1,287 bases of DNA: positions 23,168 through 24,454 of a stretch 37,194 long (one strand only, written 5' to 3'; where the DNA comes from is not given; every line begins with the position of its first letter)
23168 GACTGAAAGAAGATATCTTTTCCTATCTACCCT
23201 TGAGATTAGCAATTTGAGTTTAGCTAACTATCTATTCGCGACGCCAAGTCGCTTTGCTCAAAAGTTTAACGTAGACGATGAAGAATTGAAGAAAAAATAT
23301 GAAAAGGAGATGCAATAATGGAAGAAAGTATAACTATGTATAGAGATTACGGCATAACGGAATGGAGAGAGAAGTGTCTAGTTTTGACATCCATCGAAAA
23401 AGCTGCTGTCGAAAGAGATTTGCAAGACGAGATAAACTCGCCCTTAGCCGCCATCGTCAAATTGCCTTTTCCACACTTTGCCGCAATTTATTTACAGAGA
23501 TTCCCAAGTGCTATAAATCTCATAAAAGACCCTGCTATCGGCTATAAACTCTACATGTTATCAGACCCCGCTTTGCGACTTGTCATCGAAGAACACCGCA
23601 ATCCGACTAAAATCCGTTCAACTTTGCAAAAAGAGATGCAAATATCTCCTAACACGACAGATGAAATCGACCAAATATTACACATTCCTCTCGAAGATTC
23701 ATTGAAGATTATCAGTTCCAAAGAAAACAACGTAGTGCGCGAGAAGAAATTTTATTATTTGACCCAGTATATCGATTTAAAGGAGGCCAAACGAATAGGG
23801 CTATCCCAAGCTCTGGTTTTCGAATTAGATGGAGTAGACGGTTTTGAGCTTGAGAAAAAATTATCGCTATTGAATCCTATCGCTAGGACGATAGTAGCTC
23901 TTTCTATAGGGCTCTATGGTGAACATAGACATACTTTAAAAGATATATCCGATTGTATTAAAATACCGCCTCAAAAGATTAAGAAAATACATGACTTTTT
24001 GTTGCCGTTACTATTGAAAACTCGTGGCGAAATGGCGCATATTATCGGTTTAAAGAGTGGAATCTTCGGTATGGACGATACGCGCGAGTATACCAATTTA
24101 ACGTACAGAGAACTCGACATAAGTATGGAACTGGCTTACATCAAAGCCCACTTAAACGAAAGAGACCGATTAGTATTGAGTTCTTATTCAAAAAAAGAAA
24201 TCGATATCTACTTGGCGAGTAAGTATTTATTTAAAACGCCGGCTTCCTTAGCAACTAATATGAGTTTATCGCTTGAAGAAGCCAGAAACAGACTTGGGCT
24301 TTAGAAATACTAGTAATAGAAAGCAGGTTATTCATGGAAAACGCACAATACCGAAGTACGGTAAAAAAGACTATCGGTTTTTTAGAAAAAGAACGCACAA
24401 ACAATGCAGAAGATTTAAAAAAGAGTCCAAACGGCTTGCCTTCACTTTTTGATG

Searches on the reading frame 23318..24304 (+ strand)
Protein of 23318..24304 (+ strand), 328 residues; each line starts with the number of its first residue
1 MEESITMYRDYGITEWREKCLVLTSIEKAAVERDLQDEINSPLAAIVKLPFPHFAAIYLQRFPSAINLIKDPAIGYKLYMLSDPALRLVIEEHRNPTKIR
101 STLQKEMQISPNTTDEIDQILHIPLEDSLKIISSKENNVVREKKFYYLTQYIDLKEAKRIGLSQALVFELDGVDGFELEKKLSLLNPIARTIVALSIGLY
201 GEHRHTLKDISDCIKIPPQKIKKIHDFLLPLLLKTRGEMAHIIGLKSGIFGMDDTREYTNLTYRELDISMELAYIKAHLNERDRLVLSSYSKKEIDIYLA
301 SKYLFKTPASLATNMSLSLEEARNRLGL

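Call 25: search_protein_families(library=pfam, proteins=[window:23318-24304:+], max_evalue=0.001)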
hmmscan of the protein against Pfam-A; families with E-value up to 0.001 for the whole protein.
window:23318-24304:+ (328 aa): 0 families

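Call 54: search_protein_families(library=pfam, proteins=[window:23318-24304:+], max_evalue=5)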
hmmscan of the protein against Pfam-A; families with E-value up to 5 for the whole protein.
window:23318-24304:+ (328 aa): 1 family
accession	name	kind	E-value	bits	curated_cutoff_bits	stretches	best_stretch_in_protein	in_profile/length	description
PF04545.22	Sigma70_r4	-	0.0037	17.2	24.1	1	182-225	2-41/50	Sigma-70, region 4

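Call 65: search_solved_structures(query=window:23318-24304:+, max_evalue=10)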
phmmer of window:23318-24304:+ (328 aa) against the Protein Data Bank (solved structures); distinct sequences matched with E-value up to 10: 0.

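Call 66: search_protein_families(library=ncbifam, proteins=[window:23318-24304:+], max_evalue=1)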
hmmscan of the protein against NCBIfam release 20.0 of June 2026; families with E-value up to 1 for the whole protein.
window:23318-24304:+ (328 aa): 2 families
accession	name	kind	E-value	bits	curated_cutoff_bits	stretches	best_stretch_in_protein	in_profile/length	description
TIGR02997.1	Sig70-cyanoRpoD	subfamily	0.0013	18.1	384.5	1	102-225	169-290/298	RNA polymerase sigma factor, RpoD/SigA family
TIGR02393.1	RpoD_Cterm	equivalog_domain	0.11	12.1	354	1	176-226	168-218/238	RNA polymerase sigma factor RpoD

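Call 81: search_protein_representatives(protein=window:23318-24304:+)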
Query: 328 residues. Proteins with E-value up to 0.001 (for the whole library): 70; up to 1e-10: 65; up to 1e-30: 48. The best 70 are listed.
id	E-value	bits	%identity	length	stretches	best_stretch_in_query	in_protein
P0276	4.2e-101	354.5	51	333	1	6-326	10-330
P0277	1.2e-96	339.9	37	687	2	5-319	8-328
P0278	7.2e-72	258.6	31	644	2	4-320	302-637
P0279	8.7e-69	248.4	41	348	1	7-323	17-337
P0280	2.2e-63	230.7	41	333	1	2-322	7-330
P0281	7.3e-62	225.7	37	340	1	2-321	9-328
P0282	8.9e-60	218.8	39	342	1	6-309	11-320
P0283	5.2e-59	216.3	37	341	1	3-323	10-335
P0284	1.5e-58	214.9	33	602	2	2-304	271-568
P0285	2.3e-58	214.2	39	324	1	4-315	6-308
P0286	5.4e-58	213.0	38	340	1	3-326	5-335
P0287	2.0e-57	211.1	41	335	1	4-327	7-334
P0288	1.2e-55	205.3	39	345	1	7-323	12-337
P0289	1.5e-55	204.9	38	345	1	4-321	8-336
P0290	1.6e-54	201.6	37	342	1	6-325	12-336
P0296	6.8e-51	189.7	41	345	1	4-321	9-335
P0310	5.0e-45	170.4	37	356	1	4-324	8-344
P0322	1.9e-33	132.4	29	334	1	4-323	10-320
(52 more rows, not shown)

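Call 84: search_solved_structures(query=A2, max_evalue=10, show_alignments=2)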
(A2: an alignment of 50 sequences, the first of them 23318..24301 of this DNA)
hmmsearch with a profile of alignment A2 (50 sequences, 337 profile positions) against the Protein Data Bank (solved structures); distinct sequences matched with E-value up to 10: 43.
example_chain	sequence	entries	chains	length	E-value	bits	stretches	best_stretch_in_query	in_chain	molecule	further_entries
8gzg_F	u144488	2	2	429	0.00083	21.6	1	181-237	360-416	RNA polymerase sigma factor SigA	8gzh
9y42_h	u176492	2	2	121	0.0013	21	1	233-311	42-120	Large ribosomal subunit protein uL29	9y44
8h3v_G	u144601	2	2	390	0.0016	20.7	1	181-237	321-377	RNA polymerase sigma factor SigA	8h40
8q7z_Bh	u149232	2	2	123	0.0017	20.6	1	233-311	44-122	Large ribosomal subunit protein uL29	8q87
9h4n_b2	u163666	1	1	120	0.0019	20.5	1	233-311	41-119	Large ribosomal subunit protein uL29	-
6swa_f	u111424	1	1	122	0.002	20.4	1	233-311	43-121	60S ribosomal protein L35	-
7cpu_Lh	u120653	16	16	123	0.002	20.4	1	233-311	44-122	60S ribosomal protein L35 | Large ribosomal subunit protein uL29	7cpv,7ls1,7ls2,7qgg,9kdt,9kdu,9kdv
11he_35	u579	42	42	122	0.0022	20.2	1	233-311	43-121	60S ribosomal protein L35 | uL29 | eL29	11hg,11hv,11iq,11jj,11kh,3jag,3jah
5lzs_h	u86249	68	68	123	0.0023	20.2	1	233-311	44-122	uL29 | eL35 | 60S ribosomal protein L35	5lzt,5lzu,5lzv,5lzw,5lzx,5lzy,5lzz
6gz3_Ah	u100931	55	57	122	0.0024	20.1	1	233-311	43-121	ribosomal protein uL29 | 60S ribosomal protein L35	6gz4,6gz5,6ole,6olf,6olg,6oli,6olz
22tu_Lh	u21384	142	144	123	0.0025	20.1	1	233-311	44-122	60S ribosomal protein L35 | 60S RIBOSOMAL PROTEIN UL29 | uL29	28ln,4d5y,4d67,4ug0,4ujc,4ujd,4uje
9dvs_G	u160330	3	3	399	0.0032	19.7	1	181-237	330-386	RNA polymerase sigma factor SigA1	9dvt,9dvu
7oya_h1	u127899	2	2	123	0.0041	19.4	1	233-311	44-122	60S ribosomal protein L35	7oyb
9eho_h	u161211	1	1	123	0.0055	18.9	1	211-311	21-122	60S ribosomal protein L35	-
3jaj_h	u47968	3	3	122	0.007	18.6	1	230-311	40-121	Ribosomal protein uL29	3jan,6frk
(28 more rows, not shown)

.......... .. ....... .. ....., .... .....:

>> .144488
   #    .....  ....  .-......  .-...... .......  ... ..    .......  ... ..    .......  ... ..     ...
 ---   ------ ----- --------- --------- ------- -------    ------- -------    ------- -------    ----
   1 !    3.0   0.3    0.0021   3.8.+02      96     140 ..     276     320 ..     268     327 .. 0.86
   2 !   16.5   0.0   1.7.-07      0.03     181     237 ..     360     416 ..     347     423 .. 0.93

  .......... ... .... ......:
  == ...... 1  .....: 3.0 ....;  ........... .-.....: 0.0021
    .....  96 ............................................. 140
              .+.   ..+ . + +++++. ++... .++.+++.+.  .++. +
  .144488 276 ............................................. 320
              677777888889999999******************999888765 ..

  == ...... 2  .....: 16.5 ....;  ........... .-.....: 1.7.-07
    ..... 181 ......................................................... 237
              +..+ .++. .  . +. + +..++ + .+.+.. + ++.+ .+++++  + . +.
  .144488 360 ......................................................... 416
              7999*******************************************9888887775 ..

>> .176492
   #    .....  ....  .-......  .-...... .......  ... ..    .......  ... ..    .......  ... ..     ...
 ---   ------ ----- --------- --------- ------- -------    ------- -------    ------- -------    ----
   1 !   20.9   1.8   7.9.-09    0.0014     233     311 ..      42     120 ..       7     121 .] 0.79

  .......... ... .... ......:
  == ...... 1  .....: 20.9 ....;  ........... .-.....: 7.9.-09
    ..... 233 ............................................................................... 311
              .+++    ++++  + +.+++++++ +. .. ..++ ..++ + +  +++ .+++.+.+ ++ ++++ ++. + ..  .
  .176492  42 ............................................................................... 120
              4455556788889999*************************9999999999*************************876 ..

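Call 85: search_protein_families(library=pfam, alignment_id=A2, max_evalue=0.1)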
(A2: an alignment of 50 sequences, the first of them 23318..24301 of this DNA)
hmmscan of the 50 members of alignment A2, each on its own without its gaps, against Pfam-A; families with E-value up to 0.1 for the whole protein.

A. member 1, window:23318-24301:+ (328 aa): 1 family
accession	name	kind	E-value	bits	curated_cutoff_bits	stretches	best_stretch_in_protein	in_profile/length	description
PF04545.22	Sigma70_r4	-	0.0037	17.2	24.1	0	182-225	2-41/50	Sigma-70, region 4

B. families by the number of members that match (of 50 scanned): 32 families (the first 25 are shown)
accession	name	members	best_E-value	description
PF04545.22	Sigma70_r4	8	0.00034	Sigma-70, region 4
PF13412.12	HTH_24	7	0.00046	Winged helix-turn-helix DNA-binding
PF08281.18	Sigma70_r4_2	3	0.0022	Sigma-70, region 4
PF00440.29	TetR_N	2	0.004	Bacterial regulatory proteins, tetR family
PF13730.12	HTH_36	2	0.091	Helix-turn-helix domain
PF15660.11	Imm75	1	0.0038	Putative Immunity protein 75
PF15084.11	DUF4550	1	0.011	Domain of unknown function (DUF4550)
PF04297.20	UPF0122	1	0.014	Putative helix-turn-helix protein, YlxM / p13 like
PF00790.25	VHS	1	0.015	VHS domain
PF24406.1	nSTAND_NTPase4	1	0.016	Novel STAND NTPase 4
PF01325.25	Fe_dep_repress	1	0.016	Iron dependent repressor, N-terminal DNA binding domain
PF12802.13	MarR_2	1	0.018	MarR family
PF09573.16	RE_TaqI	1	0.024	TaqI restriction endonuclease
PF22746.1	SHOCT-like_DUF2089-C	1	0.025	SHOCT-like domain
PF21629.2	Bleomycin_resist_prot_dom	1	0.033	Bleomycin resistance protein domain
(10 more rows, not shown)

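Call 86: predict_structure(protein=window:23318-24304:+)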
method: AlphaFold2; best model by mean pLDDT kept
length: 328 residues; sequences in the alignment: 1
mean_pLDDT: 47.9   pTM: 0.29
mean pLDDT of the five models: 47.9, 42.6, 42.3, 41.5, 39.4
residues with pLDDT >= 90: 0; 70-90: 45; 50-70: 57; < 50: 226
segments of 3 or more residues with pLDDT < 50: 1-39, 45-63, 72-86, 116-173, 184-193, 195-207, 213-267
pLDDT, mean of each block of 10 residues (from residue 1): 24 30 36 42 46 43 50 44 46 57 54 48 38 43 46 32 37 48 47 47 45 49 44 34 32 35 46 56 75 77 77 81 77
secondary structure, 60 per line:
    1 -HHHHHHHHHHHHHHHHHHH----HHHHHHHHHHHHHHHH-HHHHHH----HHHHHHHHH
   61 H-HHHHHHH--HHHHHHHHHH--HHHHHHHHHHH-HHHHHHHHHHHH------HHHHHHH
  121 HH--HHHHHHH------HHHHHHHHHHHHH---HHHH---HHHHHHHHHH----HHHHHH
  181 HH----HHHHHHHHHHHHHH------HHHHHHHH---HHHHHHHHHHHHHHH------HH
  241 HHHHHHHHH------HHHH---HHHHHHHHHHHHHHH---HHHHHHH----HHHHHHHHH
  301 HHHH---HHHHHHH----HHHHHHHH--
elements in order: H2-20 H25-40 H42-47 H52-61 H63-69 H72-81 H84-94 H96-107 H114-122 H125-131 H138-150 H154-157 H161-170 H175-182 H187-200 H207-214 H218-232 H239-249 H256-259 H263-277 H281-287 H292-304 H308-314 H319-326
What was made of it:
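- Tried and rejected: A single-sequence AF2 model of that protein was unusable (pLDDT 48, call 86).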

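Call 92: predict_structure(alignment_id=A2)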
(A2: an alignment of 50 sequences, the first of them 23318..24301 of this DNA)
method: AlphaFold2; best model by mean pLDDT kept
length: 328 residues; sequences in the alignment: 50
mean_pLDDT: 95.9   pTM: 0.91
mean pLDDT of the five models: 95.9, 95.9, 95.2, 94.7, 94.3
residues with pLDDT >= 90: 308; 70-90: 18; 50-70: 2; < 50: 0
segments of 3 or more residues with pLDDT < 50: none
pLDDT, mean of each block of 10 residues (from residue 1): 94 98 98 98 98 98 97 98 98 97 97 94 94 86 97 98 97 98 97 98 97 97 97 97 90 87 98 97 96 96 94 96 89
secondary structure, 60 per line:
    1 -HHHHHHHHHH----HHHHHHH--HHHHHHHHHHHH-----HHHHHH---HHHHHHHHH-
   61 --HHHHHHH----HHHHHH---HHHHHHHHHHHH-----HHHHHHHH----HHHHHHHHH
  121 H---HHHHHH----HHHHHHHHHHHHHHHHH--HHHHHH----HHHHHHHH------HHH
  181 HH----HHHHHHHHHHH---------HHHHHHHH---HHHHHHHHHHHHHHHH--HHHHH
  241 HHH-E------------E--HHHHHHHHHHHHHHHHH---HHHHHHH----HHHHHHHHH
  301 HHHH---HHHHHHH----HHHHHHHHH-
elements in order: H2-11 H16-22 H25-36 H42-47 H51-59 H63-69 H74-79 H83-94 H100-107 H112-121 H125-130 H135-151 H154-159 H164-171 H178-182 H187-197 H207-214 H218-233 H236-243 H261-277 H281-287 H292-304 H308-314 H319-327

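Call 94: fold_search(model_id=the predicted structure, library=pdb)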
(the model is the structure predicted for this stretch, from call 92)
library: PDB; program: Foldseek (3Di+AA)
matches with E <= 10: 165; with E <= 0.001: 0
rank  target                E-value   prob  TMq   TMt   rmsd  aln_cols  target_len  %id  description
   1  9a58_A                5.4e-01  0.28  0.17  0.16  24.8       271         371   13  Integrative model of SIGA-RPOC by crosslinking MS and deep learning (released 2024-09-18)
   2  5vi8_F                5.4e-01  0.09  0.12  0.13  24.7       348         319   12  Structure of a mycobacterium smegmatis transcription initiation complex with an upstream-fork promoter fragment (released 2017-04-26)
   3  8hkc_E                5.7e-01  0.21  0.16  0.19  26.2       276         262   12  Cryo-EM structure of E. coli RNAP sigma32 complex (released 2023-05-31)
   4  6cce_F                8.1e-01  0.18  0.18  0.19  24.9       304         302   12  Crystal structure of a Mycobacterium smegmatis RNA polymerase transcription initiation complex with inhibitor Kanglemy (released 2018-08-15)
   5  6uu7_FFF              8.1e-01  0.10  0.14  0.15  19.8       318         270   14  E. coli sigma-S transcription initiation complex with a 6-nt RNA and an NTP ("Old" crystal soaked with UTP, CTP, ddG (released 2020-08-26)
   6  6ccv_F                9.2e-01  0.16  0.18  0.19  25.4       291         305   16  Crystal structure of a Mycobacterium smegmatis RNA polymerase transcription initiation complex with inhibitor Rifampic (released 2018-08-15)
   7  7l7b_F                9.6e-01  0.18  0.16  0.19  23.1       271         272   15  Clostridioides difficile RNAP with fidaxomicin (released 2022-02-02)
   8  6omf_F                1.0e+00  0.16  0.17  0.20  24.3       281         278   16  CryoEM structure of SigmaS-transcription initiation complex with activator Crl (released 2019-08-28)
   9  5e18_F                1.1e+00  0.25  0.16  0.16  22.9       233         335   14  T. thermophilus transcription initiation complex having a YYY discriminator sequence and a nontemplate-strand length c (released 2016-03-09)
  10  6kqg_F                1.1e+00  0.16  0.16  0.16  23.6       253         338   17  Thermus thermophilus initial transcription complex comprising sigma A and 5'-OH RNA of 6 nt (released 2020-03-11)
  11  4g7h_F                1.1e+00  0.15  0.16  0.16  25.8       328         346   13  Crystal structure of Thermus thermophilus transcription initiation complex (released 2012-10-31)
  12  5tw1_F                1.3e+00  0.14  0.17  0.18  25.9       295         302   15  Crystal structure of a Mycobacterium smegmatis transcription initiation complex with RbpA (released 2017-01-18)
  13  9ujk_F                1.3e+00  0.13  0.16  0.16  24.1       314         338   15  CryoEM structure of the T.thermophilus transcription initiation complex in the presence of ATP (released 2025-10-22)
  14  6ono_D                1.3e+00  0.96  0.17  0.69   2.7        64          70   22  Complex structure of WhiB1 and region 4 of SigA in C2221 space group (released 2019-11-27)
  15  9uma_F                1.3e+00  0.14  0.16  0.16  23.7       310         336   14  CryoEM structure of T.thermophilus transcription initiation complex bound to Gp4A-C, -1 dA in the template DNA strand (released 2025-10-22)
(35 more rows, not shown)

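Call 103: fold_search(model_id=the predicted structure, library=viral)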
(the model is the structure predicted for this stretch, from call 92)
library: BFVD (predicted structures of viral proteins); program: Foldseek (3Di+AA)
matches with E <= 10: 209; with E <= 0.001: 0
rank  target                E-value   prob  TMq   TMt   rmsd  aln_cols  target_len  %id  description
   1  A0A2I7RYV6            3.2e-01  0.16  0.17  0.11  21.9       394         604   11  (no name in the UniProt tables at hand)
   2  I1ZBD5                3.4e-01  0.21  0.16  0.16  28.2       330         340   13  (no name in the UniProt tables at hand)
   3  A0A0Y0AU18            3.8e-01  0.16  0.16  0.11  26.0       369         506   10  Sporulation sigma factor SigF [Bacillus phage Eldridge]
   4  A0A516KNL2            4.0e-01  0.20  0.17  0.16  24.2       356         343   11  (no name in the UniProt tables at hand)
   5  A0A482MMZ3            4.6e-01  0.12  0.10  0.10  20.6       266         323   15  Endonuclease [Burkholderia phage BcepSauron]
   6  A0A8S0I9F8            5.7e-01  0.20  0.14  0.19  16.1       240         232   12  (no name in the UniProt tables at hand)
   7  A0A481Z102            6.5e-01  0.14  0.14  0.12  19.1       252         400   13  Transcription initiation factor IIB [Mimivirus LCMiAC02]
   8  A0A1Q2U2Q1            7.4e-01  0.09  0.11  0.12  22.2       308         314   14  HTH araC/xylS-type domain-containing protein [Vibrio phage pTD1]
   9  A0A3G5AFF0            8.8e-01  0.14  0.14  0.18  17.0       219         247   12  Uncharacterized protein [Solivirus sp.]
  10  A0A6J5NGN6            8.8e-01  0.08  0.09  0.15  18.8       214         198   14  Uncharacterized protein [uncultured Caudovirales phage]
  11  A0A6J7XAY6            1.1e+00  0.09  0.13  0.15  20.4       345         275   12  RpoD DNA-directed RNA polymerase, sigma subunit (Sigma70/sigma32) [uncultured Caudovirales phage]
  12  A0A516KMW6            1.1e+00  0.14  0.20  0.20  26.0       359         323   10  RNA polymerase sigma factor [Bacillus phage vB_BmeM-Goe8]
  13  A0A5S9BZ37            1.1e+00  0.06  0.12  0.14  24.6       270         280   17  RNA polymerase sigma factor [Tenacibaculum phage PTm1]
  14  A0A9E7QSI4            1.1e+00  0.14  0.18  0.23  19.1       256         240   12  (no name in the UniProt tables at hand)
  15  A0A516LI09            1.1e+00  0.08  0.12  0.13  16.4       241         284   10  (no name in the UniProt tables at hand)
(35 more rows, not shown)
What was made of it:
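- Tried and rejected: The global Foldseek hits to sigma factors have E of 0.3 or worse (calls 94, 103).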

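Call 105: list_cluster_members(proteins=[P0276, P0277, P0279, P0280, P0281, P0283, P0287, P0296, P0310, P0322])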
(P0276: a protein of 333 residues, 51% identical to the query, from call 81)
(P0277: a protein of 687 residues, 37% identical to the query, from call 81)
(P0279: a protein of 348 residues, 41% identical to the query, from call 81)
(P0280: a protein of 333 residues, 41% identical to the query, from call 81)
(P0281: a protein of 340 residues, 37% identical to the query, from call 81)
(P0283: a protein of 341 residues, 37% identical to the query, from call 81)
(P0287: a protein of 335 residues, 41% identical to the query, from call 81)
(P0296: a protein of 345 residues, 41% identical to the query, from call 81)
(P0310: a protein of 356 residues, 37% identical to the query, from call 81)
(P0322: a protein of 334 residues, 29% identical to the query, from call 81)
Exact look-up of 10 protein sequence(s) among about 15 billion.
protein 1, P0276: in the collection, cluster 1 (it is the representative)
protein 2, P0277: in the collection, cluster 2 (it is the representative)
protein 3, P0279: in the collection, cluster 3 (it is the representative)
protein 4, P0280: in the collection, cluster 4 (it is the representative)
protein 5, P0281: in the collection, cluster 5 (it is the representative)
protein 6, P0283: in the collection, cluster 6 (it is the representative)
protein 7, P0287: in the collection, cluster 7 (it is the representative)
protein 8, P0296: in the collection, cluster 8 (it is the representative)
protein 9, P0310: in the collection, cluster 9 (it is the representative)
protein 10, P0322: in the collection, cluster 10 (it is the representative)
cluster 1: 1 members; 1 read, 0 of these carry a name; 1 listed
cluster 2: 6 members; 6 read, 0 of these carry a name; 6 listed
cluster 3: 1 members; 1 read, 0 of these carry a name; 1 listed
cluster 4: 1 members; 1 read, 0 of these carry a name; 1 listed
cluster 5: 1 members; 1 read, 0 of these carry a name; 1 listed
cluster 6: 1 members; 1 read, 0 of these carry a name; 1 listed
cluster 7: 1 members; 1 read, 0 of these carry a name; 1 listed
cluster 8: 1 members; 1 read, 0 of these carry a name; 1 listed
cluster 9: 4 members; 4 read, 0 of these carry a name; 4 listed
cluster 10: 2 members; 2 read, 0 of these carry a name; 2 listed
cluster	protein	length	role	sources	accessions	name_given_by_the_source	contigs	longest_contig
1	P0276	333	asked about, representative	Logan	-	-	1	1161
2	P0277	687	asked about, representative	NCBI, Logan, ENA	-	-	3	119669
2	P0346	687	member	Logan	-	-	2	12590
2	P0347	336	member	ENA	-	-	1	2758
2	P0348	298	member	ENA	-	-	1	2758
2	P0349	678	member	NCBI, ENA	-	-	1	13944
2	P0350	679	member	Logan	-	-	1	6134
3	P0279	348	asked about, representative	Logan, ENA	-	-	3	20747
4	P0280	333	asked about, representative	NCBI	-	-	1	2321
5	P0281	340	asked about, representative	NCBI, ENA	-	-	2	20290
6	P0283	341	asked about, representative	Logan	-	-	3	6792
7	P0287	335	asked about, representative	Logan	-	-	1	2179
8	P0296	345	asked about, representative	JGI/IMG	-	-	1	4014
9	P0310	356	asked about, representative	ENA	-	-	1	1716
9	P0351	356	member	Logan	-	-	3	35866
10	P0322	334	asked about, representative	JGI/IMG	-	-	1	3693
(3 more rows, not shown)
